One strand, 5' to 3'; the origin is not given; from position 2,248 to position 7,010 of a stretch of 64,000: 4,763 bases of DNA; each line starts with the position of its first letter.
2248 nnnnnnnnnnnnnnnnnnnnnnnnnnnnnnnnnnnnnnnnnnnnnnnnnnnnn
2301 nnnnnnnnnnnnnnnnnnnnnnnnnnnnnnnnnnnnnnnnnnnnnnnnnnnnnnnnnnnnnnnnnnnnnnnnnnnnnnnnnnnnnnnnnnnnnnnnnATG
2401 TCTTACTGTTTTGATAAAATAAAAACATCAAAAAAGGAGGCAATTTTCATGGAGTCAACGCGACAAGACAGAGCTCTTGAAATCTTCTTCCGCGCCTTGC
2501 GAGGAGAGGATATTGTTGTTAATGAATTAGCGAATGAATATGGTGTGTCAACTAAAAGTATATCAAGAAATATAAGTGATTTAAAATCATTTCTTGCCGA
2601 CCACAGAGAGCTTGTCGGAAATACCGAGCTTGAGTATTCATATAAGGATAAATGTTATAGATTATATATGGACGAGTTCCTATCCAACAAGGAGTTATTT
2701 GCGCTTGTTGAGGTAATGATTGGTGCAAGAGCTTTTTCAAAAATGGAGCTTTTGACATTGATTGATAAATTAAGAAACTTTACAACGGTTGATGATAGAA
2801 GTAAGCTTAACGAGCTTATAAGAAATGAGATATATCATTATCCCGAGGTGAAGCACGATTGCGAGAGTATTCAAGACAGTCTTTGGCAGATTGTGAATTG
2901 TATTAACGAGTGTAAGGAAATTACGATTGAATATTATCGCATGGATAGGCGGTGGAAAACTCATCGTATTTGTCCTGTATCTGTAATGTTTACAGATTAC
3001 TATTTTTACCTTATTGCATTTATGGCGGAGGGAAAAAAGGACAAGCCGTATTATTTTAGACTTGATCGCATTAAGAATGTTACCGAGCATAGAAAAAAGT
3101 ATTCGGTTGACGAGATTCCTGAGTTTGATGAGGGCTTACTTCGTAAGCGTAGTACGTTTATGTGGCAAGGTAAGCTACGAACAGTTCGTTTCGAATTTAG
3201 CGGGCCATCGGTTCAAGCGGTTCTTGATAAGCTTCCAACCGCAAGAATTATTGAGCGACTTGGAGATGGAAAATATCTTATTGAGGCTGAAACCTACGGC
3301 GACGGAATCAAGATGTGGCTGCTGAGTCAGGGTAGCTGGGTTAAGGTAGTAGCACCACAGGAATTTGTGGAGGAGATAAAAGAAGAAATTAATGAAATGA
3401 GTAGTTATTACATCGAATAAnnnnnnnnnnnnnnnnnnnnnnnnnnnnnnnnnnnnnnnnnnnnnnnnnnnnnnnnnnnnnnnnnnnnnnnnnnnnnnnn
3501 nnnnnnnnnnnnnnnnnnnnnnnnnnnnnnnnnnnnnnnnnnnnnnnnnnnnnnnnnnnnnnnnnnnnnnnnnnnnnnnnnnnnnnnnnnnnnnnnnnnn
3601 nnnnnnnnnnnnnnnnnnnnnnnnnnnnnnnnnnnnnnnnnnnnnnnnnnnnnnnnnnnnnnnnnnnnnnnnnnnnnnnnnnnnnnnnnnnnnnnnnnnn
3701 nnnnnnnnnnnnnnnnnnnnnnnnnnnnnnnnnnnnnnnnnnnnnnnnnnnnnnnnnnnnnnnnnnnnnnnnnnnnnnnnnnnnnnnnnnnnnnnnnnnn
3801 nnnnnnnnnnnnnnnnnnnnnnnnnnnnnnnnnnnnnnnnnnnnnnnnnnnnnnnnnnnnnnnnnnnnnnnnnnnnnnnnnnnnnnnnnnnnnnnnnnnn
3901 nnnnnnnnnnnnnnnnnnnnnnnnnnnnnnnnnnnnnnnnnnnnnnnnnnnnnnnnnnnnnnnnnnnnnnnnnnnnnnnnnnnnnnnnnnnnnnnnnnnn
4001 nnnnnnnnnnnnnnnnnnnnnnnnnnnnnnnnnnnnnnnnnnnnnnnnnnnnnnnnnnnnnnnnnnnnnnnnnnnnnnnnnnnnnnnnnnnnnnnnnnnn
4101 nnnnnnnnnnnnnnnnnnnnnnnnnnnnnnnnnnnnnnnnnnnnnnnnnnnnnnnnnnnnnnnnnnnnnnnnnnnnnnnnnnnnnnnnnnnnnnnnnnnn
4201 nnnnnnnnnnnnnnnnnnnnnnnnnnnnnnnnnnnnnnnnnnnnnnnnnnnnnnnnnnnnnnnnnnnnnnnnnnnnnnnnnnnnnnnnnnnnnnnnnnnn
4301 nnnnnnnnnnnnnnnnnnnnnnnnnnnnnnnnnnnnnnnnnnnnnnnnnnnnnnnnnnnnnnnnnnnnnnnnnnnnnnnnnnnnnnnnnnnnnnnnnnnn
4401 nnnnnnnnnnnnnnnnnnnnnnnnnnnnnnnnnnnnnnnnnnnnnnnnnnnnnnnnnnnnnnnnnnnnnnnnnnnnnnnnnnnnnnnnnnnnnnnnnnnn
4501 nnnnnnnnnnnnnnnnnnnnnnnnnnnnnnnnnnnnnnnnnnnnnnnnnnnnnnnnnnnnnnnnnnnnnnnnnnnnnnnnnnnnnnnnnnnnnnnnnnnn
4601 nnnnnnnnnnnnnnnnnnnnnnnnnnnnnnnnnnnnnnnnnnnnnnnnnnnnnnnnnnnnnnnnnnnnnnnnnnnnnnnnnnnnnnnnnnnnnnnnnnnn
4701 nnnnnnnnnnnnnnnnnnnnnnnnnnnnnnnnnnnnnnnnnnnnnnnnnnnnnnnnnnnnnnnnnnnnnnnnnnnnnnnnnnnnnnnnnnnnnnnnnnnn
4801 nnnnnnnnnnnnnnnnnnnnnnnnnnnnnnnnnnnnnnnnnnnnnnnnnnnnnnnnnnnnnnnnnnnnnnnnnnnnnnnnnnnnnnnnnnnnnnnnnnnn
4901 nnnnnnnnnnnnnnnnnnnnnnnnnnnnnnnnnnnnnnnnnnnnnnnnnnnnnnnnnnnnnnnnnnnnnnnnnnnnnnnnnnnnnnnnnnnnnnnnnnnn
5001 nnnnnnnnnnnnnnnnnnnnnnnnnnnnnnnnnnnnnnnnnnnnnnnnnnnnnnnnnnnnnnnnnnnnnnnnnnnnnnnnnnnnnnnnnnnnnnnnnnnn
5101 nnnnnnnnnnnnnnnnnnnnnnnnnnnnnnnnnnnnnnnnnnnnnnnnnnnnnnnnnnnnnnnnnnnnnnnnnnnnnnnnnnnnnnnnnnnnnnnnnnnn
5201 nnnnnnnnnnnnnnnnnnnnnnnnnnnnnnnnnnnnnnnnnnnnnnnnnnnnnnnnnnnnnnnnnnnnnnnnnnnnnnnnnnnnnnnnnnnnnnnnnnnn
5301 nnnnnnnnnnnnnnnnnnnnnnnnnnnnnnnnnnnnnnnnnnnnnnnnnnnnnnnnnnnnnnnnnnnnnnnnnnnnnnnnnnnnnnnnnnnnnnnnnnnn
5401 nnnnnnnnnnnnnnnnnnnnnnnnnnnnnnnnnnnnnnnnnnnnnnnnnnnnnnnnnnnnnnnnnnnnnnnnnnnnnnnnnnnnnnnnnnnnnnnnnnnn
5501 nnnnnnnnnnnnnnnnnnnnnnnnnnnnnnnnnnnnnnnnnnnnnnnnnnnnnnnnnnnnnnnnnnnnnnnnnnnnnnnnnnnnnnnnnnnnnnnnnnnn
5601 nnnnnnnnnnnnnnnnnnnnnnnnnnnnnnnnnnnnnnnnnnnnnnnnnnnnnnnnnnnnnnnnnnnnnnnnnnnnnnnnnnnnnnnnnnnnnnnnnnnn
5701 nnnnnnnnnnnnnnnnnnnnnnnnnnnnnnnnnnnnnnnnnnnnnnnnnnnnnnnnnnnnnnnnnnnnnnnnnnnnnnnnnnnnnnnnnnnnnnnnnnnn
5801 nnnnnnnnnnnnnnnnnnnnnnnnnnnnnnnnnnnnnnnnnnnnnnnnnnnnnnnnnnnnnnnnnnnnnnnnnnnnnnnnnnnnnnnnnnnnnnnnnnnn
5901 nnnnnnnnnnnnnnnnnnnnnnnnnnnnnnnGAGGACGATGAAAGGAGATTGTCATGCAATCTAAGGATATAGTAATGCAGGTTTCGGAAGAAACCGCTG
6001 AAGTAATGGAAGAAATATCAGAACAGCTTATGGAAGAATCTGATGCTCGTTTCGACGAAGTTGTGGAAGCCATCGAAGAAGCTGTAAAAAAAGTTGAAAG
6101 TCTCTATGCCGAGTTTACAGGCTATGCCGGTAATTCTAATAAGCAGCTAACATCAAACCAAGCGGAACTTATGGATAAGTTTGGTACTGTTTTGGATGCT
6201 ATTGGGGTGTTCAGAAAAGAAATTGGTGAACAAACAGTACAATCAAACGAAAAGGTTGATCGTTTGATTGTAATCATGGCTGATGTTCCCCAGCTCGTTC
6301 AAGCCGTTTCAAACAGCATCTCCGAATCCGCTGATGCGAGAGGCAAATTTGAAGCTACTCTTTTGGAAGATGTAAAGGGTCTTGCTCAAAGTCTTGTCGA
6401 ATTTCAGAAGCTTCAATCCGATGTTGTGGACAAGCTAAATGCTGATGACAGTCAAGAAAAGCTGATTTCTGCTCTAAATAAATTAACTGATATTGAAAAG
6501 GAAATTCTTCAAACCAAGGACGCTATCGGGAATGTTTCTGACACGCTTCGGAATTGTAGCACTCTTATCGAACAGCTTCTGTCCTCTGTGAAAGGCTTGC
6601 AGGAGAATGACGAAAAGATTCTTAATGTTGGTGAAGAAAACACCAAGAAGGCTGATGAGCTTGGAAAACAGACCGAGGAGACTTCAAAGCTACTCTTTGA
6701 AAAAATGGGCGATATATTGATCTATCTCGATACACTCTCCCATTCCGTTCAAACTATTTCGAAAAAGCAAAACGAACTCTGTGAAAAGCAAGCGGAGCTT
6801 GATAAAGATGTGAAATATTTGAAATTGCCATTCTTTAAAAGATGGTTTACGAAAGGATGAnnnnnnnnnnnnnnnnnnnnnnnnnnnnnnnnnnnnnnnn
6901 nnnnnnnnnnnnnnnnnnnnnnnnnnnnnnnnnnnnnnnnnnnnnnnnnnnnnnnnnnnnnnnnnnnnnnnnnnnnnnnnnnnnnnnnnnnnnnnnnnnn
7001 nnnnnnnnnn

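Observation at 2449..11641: WYL-regulated operon with three paralogous dynamin-like GTPases: candidate undescribed defence / membrane-remodelling system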

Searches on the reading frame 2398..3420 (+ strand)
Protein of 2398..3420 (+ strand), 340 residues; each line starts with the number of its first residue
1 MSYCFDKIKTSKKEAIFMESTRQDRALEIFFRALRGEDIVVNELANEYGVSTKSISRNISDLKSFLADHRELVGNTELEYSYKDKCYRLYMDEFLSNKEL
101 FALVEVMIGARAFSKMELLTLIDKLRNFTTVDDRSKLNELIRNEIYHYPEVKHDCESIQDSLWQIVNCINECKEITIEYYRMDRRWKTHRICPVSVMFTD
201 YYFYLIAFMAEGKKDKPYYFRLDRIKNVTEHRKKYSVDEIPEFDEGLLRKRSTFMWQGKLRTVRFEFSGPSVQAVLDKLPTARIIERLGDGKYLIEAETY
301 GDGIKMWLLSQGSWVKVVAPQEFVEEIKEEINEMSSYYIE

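Call 4: search_protein_families(library=pfam, proteins=[window:2398-3420:+], max_evalue=0.1)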
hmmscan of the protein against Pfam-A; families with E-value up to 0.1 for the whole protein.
window:2398-3420:+ (340 aa): 6 families
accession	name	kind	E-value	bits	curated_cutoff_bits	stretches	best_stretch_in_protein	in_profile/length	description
PF13280.12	WYL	-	5.2e-09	36.4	21.8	1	164-229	5-69/70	WYL domain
PF25583.1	WCX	-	8.8e-09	36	23.9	1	261-334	3-75/76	WCX domain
PF08279.18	HTH_11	-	0.00087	19.6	25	1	31-66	9-43/55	HTH domain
PF00392.27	GntR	-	0.01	15.9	27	0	36-63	21-49/64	Bacterial regulatory proteins, gntR family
PF13545.12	HTH_Crp_2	-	0.039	14.4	27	0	42-63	26-47/70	Crp-like helix-turn-helix domain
PF05043.19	Mga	-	0.078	14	21.1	0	22-68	14-60/87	Mga helix-turn-helix domain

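Call 5: search_protein_families(library=padloc, proteins=[window:2398-3420:+], max_evalue=0.1)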
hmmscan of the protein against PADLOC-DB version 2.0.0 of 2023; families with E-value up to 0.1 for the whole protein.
window:2398-3420:+ (340 aa): 7 families
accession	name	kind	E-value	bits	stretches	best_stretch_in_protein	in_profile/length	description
PDLC01652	WYL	-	2.1e-24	84.7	1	154-334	12-161/162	"CAS-I,CAS-II,CAS-III,CAS-IV,CAS-V,CAS-VI; associated_signaling"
PDLC01457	WYL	-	2.4e-19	67.8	1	22-322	2-228/229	"CAS-I,CAS-II,CAS-III,CAS-IV,CAS-V,CAS-VI; associated_signaling"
PDLC01484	WYL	-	2.4e-07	28.3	1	41-234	99-288/437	"CAS-I,CAS-II,CAS-III,CAS-IV,CAS-V,CAS-VI; associated_signaling"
PDLC01510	WYL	-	2.4e-07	28.3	1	41-234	99-288/437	"CAS-I,CAS-II,CAS-III,CAS-IV,CAS-V,CAS-VI; associated_signaling"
PDLC01046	WYL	-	3.6e-05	21.1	1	143-229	194-280/435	HTH-WYL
PDLC01766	Cas3c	-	0.00013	18.3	1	165-338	140-316/1009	-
PDLC01438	Csa3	-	0.0011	17.1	1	15-181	139-292/305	"CAS-I,CAS-II,CAS-III,CAS-IV,CAS-V,CAS-VI; associated_signaling"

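Call 7: search_protein_families(library=ncbifam, proteins=[window:2398-3420:+], max_evalue=0.01)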
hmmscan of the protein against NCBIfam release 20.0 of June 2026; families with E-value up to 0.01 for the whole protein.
window:2398-3420:+ (340 aa): 1 family
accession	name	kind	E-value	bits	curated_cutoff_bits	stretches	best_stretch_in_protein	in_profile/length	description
TIGR03985.1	TIGR03985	hypoth_equivalog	4.8e-05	23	60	1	150-251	14-115/249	TIGR03985 family CRISPR-associated protein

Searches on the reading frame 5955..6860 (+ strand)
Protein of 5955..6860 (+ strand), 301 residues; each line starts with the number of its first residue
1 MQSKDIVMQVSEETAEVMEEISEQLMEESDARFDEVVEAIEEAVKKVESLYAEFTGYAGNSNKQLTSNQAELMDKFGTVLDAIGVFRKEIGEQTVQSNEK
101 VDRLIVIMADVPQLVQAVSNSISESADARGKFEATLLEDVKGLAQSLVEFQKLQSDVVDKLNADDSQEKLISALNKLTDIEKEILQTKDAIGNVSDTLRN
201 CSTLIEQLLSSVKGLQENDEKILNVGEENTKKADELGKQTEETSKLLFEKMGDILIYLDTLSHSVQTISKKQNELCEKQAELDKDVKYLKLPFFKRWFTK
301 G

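Call 4: search_protein_families(library=pfam, proteins=[window:5955-6860:+], max_evalue=0.1)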
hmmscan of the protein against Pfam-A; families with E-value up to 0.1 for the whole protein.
window:5955-6860:+ (301 aa): 5 families
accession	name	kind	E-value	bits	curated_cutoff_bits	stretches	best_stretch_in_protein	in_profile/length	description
PF10157.14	BORCS6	-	0.0046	17.5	35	0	233-288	27-82/101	BLOC-1-related complex sub-unit 6 C-terminal helix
PF04513.17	Baculo_PEP_C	-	0.0052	17.3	38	0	137-232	40-133/140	Baculovirus polyhedron envelope protein, PEP, C terminus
PF12806.12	Acyl-CoA_dh_C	-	0.014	15.9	30.3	0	19-80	3-62/124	Acetyl-CoA dehydrogenase C-terminal like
PF05960.17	DUF885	-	0.025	14.6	32.4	1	24-176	22-179/532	Bacterial protein of unknown function (DUF885)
PF18857.6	LPD38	-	0.071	13.6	27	0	3-68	109-171/189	Large polyvalent protein associated domain 38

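Call 5: search_protein_families(library=padloc, proteins=[window:5955-6860:+], max_evalue=0.1)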
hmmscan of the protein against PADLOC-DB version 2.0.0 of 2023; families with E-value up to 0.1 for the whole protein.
window:5955-6860:+ (301 aa): 4 families
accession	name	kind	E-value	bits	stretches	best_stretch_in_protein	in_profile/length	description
PDLC00519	JetC1|JetC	-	0.00017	17.9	1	96-287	257-451/1097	DUF3584 domain; MukB-like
PDLC00635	ZorA2|ZorA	-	0.001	16.1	1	13-154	122-262/505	MotA/ExbB/TolQ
PDLC00553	JetC2|JetC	-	0.002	14.1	2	92-284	766-959/1361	DUF3584 domain; MukB-like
PDLC00006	DruC1|DruC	-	0.022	11.2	0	169-283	176-286/626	Unknown function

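Call 7: search_protein_families(library=ncbifam, proteins=[window:5955-6860:+], max_evalue=0.01)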
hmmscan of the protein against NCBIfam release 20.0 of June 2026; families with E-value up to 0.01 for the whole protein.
window:5955-6860:+ (301 aa): 2 families
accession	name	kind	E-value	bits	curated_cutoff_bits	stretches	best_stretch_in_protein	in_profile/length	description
TIGR00549.1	mevalon_kin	equivalog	0.00031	20.3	163.05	1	9-91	177-248/276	mevalonate kinase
NF045487.1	ASRP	equivalog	0.0027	16.4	300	0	7-286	220-476/593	archaea-specific SMC-related protein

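Call 96: search_protein_families(library=phrogs, proteins=[window:5955-6857:+], max_evalue=0.01)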
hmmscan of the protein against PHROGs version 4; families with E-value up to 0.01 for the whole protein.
window:5955-6857:+ (301 aa): 1 family
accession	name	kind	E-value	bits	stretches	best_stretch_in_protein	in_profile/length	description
phrog_11267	-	unknown function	0.0045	16.8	1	69-152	404-484/529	-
